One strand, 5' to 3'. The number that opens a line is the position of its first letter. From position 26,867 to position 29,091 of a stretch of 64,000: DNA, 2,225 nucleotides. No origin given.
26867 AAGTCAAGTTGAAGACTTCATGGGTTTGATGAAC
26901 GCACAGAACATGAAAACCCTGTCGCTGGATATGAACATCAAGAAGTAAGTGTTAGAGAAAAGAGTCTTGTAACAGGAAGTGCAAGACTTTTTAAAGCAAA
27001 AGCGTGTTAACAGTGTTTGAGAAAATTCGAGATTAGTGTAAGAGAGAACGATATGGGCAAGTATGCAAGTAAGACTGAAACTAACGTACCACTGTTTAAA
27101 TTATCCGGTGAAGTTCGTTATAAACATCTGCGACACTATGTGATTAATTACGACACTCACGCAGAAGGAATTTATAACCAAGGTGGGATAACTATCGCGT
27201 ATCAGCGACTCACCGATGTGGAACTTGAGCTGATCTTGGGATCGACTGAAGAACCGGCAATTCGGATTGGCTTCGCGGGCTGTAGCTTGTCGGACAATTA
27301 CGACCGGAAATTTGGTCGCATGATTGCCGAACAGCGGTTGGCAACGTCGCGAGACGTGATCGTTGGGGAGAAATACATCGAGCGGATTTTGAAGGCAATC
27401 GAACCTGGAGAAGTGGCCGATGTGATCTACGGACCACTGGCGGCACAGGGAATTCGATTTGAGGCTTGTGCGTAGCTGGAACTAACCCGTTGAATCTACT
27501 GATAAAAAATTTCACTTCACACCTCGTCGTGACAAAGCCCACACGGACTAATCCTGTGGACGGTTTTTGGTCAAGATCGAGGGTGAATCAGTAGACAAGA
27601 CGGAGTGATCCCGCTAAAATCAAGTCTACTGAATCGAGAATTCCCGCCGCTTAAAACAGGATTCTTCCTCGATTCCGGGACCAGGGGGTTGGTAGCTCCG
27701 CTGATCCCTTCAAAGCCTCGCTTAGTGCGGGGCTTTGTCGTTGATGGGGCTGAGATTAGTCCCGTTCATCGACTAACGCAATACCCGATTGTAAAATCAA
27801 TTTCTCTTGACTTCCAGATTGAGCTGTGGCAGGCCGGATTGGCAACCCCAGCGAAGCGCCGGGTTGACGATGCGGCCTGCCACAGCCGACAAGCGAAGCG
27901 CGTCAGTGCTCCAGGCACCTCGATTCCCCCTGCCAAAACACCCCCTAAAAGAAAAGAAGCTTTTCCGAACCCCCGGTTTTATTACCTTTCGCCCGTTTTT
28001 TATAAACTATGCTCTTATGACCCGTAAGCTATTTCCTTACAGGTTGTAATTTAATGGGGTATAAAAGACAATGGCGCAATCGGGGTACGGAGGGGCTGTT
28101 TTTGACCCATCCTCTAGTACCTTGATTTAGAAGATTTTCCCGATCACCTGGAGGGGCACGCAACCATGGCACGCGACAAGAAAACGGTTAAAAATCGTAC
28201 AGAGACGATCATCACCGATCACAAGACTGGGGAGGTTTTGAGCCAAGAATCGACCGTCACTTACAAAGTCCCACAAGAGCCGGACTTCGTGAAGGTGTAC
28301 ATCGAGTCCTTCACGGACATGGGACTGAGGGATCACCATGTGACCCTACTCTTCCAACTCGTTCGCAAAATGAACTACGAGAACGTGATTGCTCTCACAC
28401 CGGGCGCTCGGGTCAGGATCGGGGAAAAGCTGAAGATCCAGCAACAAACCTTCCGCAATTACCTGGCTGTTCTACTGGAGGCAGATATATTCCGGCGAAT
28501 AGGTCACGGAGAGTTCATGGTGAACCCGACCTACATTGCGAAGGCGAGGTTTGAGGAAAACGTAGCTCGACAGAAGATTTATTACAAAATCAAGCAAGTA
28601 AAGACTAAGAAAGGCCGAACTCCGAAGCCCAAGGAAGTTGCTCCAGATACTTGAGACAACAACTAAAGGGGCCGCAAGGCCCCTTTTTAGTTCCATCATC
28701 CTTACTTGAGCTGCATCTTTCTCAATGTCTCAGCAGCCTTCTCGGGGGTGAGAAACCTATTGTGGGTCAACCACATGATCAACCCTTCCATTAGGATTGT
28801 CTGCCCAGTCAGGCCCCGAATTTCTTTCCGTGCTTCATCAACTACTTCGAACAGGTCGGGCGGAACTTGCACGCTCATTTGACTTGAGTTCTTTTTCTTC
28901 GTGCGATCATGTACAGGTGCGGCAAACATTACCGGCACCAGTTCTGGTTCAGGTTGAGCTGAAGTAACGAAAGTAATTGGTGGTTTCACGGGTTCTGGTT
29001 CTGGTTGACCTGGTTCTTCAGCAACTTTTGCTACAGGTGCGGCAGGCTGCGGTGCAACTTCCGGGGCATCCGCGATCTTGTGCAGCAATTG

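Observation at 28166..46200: Plasmid-type maintenance tool-kit inside a lambda-tailed phage: partition, iterons, Xer/dif and an H-NS-like silencer (phage-plasmid lifestyle?)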

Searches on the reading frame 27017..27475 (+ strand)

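Call 7: search_protein_families(library=pfam, max_evalue=0.01, proteins=[window:27017-27475:+])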
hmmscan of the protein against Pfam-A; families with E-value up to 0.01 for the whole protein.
window:27017-27475:+ (152 aa): 0 families

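Call 60: search_protein_families(library=ncbifam, max_evalue=1, proteins=[window:27017-27475:+])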
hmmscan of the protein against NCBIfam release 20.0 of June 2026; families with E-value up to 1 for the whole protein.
window:27017-27475:+ (152 aa): 1 family
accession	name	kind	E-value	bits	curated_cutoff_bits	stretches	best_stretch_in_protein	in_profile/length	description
NF001647.0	PRK00420.1-4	equivalog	0.21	11.7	108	1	22-73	31-84/130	hypothetical protein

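Call 96: search_protein_families(library=phrogs, max_evalue=0.001, proteins=[window:27017-27475:+])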
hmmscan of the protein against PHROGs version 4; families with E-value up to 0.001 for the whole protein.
window:27017-27475:+ (152 aa): 0 families

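Call 108: search_protein_families(library=padloc, max_evalue=0.001, proteins=[window:27017-27475:+])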
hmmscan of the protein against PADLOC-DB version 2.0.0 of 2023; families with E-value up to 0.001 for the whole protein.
window:27017-27475:+ (152 aa): 0 families

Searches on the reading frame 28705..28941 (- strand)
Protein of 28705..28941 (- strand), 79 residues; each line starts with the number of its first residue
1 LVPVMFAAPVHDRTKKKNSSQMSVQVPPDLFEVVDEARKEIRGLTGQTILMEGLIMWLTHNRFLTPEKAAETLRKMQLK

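Call 59: search_solved_structures(query=window:28705-28923:-, max_evalue=10, show_alignments=3)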
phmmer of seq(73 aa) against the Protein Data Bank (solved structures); distinct sequences matched with E-value up to 10: 4.
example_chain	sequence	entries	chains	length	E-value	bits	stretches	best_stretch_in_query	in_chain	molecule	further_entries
2m1l_A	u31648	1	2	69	0.014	18.7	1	13-69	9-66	Cyclin-dependent kinase 2-associated protein 2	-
4g3a_A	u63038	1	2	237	0.53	13.7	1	13-68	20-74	CLIP-associating protein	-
9k7u_B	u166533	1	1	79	0.53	13.7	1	4-45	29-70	Heter-Zn2-HEHE-22B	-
2kw6_A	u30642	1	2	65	0.54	13.7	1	23-69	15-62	Cyclin-dependent kinase 2-associated protein 1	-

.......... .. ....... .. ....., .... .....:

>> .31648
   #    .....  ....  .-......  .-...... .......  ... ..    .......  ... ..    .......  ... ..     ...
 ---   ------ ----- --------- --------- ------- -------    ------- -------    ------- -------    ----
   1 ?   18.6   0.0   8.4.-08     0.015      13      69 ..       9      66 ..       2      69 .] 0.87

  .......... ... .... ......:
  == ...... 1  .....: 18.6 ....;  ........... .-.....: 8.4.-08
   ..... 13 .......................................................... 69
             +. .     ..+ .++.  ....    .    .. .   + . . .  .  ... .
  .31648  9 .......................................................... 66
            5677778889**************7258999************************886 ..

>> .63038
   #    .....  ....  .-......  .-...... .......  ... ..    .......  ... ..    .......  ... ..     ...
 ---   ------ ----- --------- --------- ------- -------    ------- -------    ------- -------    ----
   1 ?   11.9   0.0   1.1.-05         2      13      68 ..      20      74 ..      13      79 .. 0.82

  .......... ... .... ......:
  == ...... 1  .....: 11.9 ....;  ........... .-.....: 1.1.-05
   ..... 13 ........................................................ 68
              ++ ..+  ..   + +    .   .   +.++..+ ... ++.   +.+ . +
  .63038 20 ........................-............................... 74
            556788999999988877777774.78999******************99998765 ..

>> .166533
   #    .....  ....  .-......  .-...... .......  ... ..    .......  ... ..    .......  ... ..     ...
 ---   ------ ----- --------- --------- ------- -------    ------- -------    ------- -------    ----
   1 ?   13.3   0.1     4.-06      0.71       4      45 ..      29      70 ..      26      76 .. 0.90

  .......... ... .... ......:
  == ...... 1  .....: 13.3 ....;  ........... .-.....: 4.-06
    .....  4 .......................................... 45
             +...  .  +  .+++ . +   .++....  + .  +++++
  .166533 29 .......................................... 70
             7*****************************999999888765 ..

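Call 62: search_solved_structures(query=A4, max_evalue=10, show_alignments=2)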
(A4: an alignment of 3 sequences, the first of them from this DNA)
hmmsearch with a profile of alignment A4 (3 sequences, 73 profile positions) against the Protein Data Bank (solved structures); distinct sequences matched with E-value up to 10: 2.
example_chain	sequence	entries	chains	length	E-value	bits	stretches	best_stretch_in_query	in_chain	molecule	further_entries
6x0a_a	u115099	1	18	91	0.16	15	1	12-69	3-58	Putative addiction module antidote protein, CopG/Arc/MetJ family chimera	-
4xfe_A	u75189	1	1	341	0.86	12.7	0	27-64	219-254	TRAP dicarboxylate transporter subunit DctP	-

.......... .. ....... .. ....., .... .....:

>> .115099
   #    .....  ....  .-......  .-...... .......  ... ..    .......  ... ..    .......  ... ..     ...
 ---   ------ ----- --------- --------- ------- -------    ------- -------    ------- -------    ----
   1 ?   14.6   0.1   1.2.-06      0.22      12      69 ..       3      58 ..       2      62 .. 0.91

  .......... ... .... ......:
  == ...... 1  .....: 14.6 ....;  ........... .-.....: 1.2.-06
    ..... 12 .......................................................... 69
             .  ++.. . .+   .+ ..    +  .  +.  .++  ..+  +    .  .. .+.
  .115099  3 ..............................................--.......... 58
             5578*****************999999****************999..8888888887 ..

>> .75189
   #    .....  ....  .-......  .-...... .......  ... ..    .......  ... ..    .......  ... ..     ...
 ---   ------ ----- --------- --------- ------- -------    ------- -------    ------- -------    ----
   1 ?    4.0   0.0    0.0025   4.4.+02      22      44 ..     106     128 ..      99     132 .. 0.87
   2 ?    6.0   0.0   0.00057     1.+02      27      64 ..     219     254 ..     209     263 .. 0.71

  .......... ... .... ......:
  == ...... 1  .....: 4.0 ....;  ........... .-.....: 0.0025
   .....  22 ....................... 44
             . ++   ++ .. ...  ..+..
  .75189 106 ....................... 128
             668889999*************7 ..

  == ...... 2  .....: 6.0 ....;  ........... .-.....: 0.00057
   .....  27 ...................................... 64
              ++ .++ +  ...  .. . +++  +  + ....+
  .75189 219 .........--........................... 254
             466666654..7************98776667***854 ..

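Call 64: find_homologous_proteins(query=window:28705-28941:-, max_evalue=0.001)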
Query window:28705-28941:-: no candidate shares three 5-residue words with the query. No homologue found.

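Call 71: predict_structure(protein=window:28705-28941:-)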
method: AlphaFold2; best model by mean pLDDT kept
length: 79 residues; sequences in the alignment: 1
mean_pLDDT: 67.5   pTM: 0.40
mean pLDDT of the five models: 67.5, 63.2, 62.5, 62.4, 59.5
residues with pLDDT >= 90: 0; 70-90: 32; 50-70: 41; < 50: 6
segments of 3 or more residues with pLDDT < 50: 1-4
pLDDT, mean of each block of 10 residues (from residue 1): 51 52 59 62 70 86 86 74
secondary structure, 60 per line:
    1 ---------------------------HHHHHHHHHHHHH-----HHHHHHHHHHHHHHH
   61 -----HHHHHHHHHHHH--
elements in order: H28-40 H46-60 H66-77

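Call 75: fold_search(model_id=the predicted structure, library=pdb)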
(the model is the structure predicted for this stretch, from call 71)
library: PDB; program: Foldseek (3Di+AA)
matches with E <= 10: 18; with E <= 0.001: 0
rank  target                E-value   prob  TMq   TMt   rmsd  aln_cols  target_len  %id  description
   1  8eug_i                2.1e+00  0.09  0.24  0.21  14.6        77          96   18  Ytm1 associated nascent 60S ribosome State 3 (released 2022-11-30)
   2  4v5z_Bp               5.5e+00  0.16  0.42  0.21  13.9        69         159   10  Structure of a mammalian 80S ribosome obtained by docking homology models of the RNA and proteins into an 8.7 A cryo- (released 2014-07-09)
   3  6ipx_B                5.9e+00  0.23  0.43  0.10   5.8        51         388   16  Crystal structure of the apo form transcription factor (released 2019-01-23)
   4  8hku_L19E             5.9e+00  0.14  0.37  0.21  11.2        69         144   13  Cryo-EM Structures and Translocation Mechanism of Crenarchaeota Ribosome (released 2023-08-16)
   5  3txq_A                5.9e+00  0.07  0.31  0.29  16.5        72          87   12  Crystal Structure of phage 44RR small terminase gp16 (released 2011-12-28)
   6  9i5v_d                6.7e+00  0.18  0.38  0.39   7.7        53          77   19  70S P. gingivalis ribosome erm-delta-porN strain (released 2025-08-20)
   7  3txs_B                6.7e+00  0.07  0.32  0.29  16.9        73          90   12  Crystal Structure of phage 44RR small terminase gp16 (released 2011-12-28)
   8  5c8h                  7.2e+00  0.05  0.27  0.23   5.4        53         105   13  Crystal structure of ORC2 C-terminal domain (released 2015-07-08)
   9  2www_D                7.7e+00  0.12  0.35  0.10   7.6        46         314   20  Crystal Structure of Methylmalonic Acidemia Type A Protein (released 2009-11-17)
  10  5n9q_MODEL_1_A        7.7e+00  0.08  0.38  0.24  19.5        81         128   16  Structure of A. thaliana RCD1(468-567) (released 2018-03-14)
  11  1ydh_B                7.7e+00  0.06  0.28  0.13  12.6        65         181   17  X-ray structure of a lysine decarboxylase-like protein from arabidopsis thaliana gene at5g11950 (released 2005-01-11)
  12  9gvh_B                8.3e+00  0.04  0.26  0.27   6.5        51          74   14  Crystal structure of Chitin Binding Protein from Iberis umbellata L. (released 2024-12-11)
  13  7qiw_T                8.9e+00  0.08  0.37  0.20  16.6        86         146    8  Specific features and methylation sites of a plant ribosome. 60S ribosomal subunit. (released 2022-07-13)
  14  9oox_A                8.9e+00  0.04  0.30  0.26  18.1        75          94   13  Cryo-EM Structure of the Escherichia phage HK446 Rip1 in complex with the Enterobacteria phage T6 small terminase (released 2026-02-04)
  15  3of4_A                9.5e+00  0.08  0.26  0.12   2.9        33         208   30  Crystal structure of a FMN/FAD- and NAD(P)H-dependent nitroreductase (nfnB, IL2077) from Idiomarina loihiensis L2TR at (released 2010-08-25)
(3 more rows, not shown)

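Call 76: search_protein_representatives(protein=window:28705-28941:-)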
Query: 79 residues. Proteins with E-value up to 0.001 (for the whole library): 9; up to 1e-10: 3; up to 1e-30: 1. The best 9 are listed.
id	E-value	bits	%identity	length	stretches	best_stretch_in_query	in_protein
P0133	4.1e-44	163.0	100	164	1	1-79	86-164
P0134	4.1e-22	93.3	61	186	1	4-74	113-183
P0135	8.1e-15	70.2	53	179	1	4-73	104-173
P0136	7.4e-08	48.2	55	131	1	3-63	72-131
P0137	1.8e-07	46.9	53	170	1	1-63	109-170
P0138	5.0e-05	39.2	24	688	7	24-65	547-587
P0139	5.2e-05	39.2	45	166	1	1-63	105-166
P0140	3.4e-04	36.6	30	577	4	31-63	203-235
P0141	1.0e-03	35.1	33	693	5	11-53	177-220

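Call 78: search_solved_structures(query=A6, max_evalue=10, show_alignments=2)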
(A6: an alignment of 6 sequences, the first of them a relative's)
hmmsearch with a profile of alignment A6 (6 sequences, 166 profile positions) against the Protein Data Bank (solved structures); distinct sequences matched with E-value up to 10: 1.
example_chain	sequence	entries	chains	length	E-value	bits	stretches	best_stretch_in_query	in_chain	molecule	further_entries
8k2j_A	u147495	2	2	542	2.1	12.2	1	17-87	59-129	Oligosaccharide/Monosaccharide-releasing beta-N-acetylgalactosaminidase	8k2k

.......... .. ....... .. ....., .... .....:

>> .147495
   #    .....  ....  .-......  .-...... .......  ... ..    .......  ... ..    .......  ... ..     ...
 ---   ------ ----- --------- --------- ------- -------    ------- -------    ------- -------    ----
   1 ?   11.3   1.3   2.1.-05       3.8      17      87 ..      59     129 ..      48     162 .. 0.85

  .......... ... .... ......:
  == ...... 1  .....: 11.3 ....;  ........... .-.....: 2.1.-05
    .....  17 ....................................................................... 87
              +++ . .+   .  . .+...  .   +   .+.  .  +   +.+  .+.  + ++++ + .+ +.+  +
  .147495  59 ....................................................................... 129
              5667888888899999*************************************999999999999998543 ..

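Call 79: search_protein_families(library=pfam, alignment_id=A6, max_evalue=5)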
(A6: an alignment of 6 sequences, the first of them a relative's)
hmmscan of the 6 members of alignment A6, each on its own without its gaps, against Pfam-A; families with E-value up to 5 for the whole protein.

A. member 1, P0133 (164 aa): 1 family
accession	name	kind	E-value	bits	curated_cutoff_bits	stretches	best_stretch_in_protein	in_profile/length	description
PF10092.14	DUF2330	-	0.17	11.5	24.7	1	102-159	98-153/279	Uncharacterized protein conserved in bacteria (DUF2330)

B. families by the number of members that match (of 6 scanned): 1 family
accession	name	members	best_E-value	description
PF10092.14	DUF2330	1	0.17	Uncharacterized protein conserved in bacteria (DUF2330)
